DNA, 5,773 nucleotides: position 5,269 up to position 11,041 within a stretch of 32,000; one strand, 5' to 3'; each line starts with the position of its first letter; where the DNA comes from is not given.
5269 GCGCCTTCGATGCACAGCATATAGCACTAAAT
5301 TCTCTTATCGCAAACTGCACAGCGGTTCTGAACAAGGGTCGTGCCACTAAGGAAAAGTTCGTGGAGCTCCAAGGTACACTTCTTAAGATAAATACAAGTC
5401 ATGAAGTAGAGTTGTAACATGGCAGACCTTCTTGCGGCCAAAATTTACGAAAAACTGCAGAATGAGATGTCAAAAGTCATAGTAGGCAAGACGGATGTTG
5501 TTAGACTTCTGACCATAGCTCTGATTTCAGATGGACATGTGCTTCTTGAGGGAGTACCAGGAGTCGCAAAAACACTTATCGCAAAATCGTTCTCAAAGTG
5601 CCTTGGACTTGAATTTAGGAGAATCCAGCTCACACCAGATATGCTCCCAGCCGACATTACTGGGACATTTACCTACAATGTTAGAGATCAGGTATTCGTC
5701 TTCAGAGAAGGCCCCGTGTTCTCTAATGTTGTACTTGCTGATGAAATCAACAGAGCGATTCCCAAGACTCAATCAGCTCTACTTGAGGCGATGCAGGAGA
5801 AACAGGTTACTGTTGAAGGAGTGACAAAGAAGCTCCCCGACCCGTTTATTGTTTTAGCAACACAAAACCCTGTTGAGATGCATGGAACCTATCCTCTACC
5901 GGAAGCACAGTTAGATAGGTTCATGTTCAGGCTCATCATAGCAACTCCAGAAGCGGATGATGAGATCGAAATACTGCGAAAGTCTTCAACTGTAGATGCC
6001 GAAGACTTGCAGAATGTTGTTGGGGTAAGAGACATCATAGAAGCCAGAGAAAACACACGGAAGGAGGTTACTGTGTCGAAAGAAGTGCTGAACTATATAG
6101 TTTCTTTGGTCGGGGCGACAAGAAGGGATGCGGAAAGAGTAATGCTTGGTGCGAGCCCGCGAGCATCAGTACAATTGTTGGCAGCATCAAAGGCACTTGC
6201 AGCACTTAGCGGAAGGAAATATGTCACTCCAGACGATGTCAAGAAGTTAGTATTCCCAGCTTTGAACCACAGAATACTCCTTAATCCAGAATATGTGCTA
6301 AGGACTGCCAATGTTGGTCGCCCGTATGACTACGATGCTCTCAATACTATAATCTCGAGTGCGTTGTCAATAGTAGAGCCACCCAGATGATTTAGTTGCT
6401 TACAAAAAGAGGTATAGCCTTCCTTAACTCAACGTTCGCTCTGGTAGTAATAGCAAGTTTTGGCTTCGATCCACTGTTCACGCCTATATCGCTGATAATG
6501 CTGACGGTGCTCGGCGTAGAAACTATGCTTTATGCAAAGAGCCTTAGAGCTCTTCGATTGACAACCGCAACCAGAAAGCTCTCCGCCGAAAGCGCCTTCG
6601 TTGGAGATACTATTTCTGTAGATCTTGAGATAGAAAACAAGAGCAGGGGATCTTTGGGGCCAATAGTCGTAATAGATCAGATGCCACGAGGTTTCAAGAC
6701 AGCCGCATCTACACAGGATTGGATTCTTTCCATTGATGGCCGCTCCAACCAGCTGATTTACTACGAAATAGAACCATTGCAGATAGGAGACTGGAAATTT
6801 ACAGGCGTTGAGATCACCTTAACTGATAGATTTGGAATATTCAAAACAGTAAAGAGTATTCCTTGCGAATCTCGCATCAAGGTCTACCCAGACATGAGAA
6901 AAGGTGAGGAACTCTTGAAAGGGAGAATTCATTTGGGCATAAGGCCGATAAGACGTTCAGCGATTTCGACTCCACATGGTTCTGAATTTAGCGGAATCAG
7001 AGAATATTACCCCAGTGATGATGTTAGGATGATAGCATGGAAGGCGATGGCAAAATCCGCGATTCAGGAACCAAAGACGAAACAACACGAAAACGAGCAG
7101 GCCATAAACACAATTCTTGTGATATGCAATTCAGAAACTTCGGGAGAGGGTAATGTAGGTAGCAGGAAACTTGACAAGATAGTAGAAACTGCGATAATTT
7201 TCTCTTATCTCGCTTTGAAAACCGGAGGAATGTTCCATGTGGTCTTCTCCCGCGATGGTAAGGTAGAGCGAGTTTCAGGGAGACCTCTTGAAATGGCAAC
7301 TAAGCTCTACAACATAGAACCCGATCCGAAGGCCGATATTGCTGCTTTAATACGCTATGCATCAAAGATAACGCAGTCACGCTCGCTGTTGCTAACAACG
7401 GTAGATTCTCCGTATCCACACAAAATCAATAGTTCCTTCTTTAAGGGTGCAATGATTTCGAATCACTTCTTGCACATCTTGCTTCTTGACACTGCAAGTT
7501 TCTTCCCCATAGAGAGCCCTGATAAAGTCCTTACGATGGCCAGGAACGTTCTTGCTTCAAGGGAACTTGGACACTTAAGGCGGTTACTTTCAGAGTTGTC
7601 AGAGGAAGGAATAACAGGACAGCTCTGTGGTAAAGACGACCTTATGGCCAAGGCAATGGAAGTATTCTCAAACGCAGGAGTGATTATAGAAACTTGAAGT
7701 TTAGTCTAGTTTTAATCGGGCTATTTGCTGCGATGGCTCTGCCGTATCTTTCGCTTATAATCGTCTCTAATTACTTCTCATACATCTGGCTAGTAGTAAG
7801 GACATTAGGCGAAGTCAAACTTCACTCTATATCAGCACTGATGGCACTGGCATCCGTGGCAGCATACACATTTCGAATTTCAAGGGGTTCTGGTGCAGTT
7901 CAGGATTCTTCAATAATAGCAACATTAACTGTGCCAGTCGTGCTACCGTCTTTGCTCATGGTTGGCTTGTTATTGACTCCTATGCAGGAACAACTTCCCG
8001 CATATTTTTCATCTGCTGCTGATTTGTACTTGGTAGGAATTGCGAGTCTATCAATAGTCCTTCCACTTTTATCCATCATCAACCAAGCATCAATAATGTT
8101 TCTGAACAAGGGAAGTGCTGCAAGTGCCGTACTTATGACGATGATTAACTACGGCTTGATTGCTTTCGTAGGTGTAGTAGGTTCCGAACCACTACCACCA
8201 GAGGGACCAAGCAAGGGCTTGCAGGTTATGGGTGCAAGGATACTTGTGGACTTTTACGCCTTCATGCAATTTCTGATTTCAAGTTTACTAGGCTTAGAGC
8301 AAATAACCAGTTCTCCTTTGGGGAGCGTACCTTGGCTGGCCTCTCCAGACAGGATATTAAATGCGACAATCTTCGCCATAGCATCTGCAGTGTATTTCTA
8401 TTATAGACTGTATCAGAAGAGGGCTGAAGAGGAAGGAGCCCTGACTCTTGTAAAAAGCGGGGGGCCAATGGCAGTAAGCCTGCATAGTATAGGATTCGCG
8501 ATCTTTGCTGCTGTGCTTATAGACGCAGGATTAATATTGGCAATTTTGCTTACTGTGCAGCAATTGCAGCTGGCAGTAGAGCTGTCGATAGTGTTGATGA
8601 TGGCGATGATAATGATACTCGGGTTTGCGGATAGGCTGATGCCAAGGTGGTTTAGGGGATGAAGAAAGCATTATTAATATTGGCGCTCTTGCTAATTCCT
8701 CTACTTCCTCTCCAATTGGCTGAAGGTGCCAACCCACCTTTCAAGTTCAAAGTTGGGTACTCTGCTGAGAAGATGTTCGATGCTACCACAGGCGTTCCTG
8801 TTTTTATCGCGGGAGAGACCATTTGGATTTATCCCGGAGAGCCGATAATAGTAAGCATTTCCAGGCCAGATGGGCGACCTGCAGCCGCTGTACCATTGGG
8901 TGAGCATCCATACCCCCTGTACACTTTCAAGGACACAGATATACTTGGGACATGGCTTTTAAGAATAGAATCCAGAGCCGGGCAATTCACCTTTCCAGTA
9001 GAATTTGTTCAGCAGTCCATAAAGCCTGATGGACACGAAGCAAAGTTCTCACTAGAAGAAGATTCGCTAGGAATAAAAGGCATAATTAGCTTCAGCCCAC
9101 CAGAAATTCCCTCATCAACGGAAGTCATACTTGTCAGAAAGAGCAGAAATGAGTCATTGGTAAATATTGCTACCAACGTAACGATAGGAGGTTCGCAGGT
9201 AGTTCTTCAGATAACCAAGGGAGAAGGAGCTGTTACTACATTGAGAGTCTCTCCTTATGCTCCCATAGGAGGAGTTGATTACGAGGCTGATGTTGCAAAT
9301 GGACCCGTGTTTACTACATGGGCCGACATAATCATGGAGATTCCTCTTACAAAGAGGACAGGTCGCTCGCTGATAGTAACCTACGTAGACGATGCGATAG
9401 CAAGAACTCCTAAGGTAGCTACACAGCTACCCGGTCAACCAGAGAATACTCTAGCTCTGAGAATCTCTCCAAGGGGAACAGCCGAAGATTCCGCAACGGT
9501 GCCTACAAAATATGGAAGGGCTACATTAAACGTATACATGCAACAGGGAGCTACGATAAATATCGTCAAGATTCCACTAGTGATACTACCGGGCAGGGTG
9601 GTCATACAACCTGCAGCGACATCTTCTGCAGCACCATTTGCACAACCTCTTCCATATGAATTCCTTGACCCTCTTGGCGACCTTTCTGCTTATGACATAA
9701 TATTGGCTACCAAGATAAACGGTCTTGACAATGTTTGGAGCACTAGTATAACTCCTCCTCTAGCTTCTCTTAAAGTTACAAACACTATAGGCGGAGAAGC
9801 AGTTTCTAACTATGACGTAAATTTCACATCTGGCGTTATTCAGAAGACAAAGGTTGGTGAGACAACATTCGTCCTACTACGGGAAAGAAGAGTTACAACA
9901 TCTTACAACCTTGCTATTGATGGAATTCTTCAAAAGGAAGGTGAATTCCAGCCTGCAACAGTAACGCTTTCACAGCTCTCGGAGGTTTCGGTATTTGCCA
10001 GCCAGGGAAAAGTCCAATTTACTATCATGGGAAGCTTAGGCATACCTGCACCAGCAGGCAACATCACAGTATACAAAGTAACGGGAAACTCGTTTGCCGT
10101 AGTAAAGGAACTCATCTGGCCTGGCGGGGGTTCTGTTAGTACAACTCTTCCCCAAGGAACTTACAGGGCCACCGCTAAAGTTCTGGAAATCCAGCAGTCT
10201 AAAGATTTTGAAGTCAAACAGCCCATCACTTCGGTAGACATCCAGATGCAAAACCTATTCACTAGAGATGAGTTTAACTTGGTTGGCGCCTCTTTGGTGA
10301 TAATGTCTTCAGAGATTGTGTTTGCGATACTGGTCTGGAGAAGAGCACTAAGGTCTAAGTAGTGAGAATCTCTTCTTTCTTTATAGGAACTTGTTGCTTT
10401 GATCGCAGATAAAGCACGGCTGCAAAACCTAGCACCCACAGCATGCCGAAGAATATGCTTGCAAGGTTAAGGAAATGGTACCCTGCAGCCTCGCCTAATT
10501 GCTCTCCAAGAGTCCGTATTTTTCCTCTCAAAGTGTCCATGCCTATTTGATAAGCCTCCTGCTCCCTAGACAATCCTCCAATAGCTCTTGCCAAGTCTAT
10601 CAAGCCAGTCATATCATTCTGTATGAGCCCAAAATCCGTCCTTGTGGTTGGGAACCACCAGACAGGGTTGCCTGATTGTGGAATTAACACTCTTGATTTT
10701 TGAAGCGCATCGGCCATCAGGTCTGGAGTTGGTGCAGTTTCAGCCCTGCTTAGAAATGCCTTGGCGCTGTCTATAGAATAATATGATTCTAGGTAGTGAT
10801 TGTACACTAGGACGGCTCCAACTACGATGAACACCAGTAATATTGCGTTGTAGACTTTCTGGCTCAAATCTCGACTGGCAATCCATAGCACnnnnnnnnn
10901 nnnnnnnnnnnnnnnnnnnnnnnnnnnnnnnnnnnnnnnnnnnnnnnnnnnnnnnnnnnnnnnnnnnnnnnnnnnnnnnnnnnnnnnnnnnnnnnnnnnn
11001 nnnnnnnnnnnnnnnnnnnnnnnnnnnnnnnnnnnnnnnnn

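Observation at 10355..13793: Archaeosortase-family gene embedded in a synthase-type exopolysaccharide operon (Nudix, sortase, CslA-like GT2, bitopic membrane protein)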

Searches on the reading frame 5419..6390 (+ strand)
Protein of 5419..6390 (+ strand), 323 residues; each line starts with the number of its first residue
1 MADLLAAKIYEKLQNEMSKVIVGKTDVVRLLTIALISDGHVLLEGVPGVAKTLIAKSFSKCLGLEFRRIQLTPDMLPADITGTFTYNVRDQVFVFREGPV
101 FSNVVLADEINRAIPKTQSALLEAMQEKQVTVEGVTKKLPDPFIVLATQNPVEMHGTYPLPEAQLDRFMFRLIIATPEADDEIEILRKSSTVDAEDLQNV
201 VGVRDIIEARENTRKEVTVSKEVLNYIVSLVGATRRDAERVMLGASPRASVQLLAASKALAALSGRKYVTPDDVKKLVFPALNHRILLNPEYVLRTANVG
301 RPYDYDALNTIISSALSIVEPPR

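Call 8: search_protein_families(library=pfam, proteins=[window:5419-6390:+], max_evalue=0.001)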
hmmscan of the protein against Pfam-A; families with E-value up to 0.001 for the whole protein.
window:5419-6390:+ (323 aa): 8 families
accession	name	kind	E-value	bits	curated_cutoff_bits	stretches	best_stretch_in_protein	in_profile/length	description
PF07726.17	AAA_3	-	5.5e-64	214.4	27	1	40-170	1-131/131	ATPase family associated with various cellular activities (AAA)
PF17863.7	AAA_lid_2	-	2.8e-19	69.1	22.7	1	236-292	4-60/74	AAA lid domain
PF07728.20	AAA_5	-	1.4e-16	61.1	22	1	40-168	1-139/139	AAA domain (dynein-related subfamily)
PF20030.5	bpMoxR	-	6.6e-13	48.6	27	1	13-198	6-190/205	MoxR domain in the MoxR-vWA-beta-propeller ternary systems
PF00004.35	AAA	-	1.8e-07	32.1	21.2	1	41-151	1-111/131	ATPase family associated with various cellular activities (AAA)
PF00493.29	MCM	-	4.6e-06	26.4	23.3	1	33-155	52-175/224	MCM P-loop domain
PF01078.27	Mg_chelatase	-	0.00015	21.6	20.3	0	20-62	4-46/207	Magnesium chelatase, subunit ChlI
PF00158.32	Sigma54_activat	-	0.00047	20.3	20.2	0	37-151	21-144/168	Sigma-54 interaction domain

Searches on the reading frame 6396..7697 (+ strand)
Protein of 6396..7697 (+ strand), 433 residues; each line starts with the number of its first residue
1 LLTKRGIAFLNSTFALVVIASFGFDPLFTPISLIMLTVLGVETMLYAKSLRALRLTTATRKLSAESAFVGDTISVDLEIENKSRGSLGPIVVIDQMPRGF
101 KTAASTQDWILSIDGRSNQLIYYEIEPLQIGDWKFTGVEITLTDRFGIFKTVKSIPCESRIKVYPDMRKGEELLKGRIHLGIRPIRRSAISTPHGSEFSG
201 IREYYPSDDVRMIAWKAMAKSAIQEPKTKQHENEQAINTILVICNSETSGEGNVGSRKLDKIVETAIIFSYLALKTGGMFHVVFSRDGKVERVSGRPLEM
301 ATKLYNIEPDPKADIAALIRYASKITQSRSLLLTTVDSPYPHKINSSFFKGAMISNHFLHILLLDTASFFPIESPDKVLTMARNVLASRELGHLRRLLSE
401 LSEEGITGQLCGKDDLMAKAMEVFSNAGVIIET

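Call 8: search_protein_families(library=pfam, proteins=[window:6396-7697:+], max_evalue=0.001)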
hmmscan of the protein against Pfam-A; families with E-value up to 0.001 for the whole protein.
window:6396-7697:+ (433 aa): 1 family
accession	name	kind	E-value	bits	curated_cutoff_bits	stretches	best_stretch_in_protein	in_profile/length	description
PF01882.25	DUF58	-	6.8e-09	35.7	23.4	1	201-332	2-137/216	Protein of unknown function DUF58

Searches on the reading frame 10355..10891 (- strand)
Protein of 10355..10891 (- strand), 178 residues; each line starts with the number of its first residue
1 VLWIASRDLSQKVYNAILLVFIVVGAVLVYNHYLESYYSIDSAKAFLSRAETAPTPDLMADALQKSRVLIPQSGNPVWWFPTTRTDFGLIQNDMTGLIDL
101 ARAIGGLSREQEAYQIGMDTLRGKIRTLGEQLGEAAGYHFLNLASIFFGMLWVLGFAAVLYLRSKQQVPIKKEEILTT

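Call 3: search_protein_families(library=ncbifam, proteins=[window:10355-10891:-], max_evalue=0.01)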
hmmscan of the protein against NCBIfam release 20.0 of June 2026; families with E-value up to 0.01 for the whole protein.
window:10355-10891:- (178 aa): 0 families

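Call 4: search_protein_families(library=pfam, proteins=[window:10355-10891:-], max_evalue=0.01)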
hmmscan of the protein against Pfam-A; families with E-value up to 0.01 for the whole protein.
window:10355-10891:- (178 aa): 0 families

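Call 81: search_protein_families(library=ncbifam, proteins=[window:10355-10891:-], max_evalue=10)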
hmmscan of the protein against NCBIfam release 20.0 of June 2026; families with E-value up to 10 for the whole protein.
window:10355-10891:- (178 aa): 1 family
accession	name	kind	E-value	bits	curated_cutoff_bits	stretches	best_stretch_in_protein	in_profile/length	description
NF041476.1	membrane_YldA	equivalog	0.3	11.1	45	1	16-30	6-20/29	small membrane protein YldA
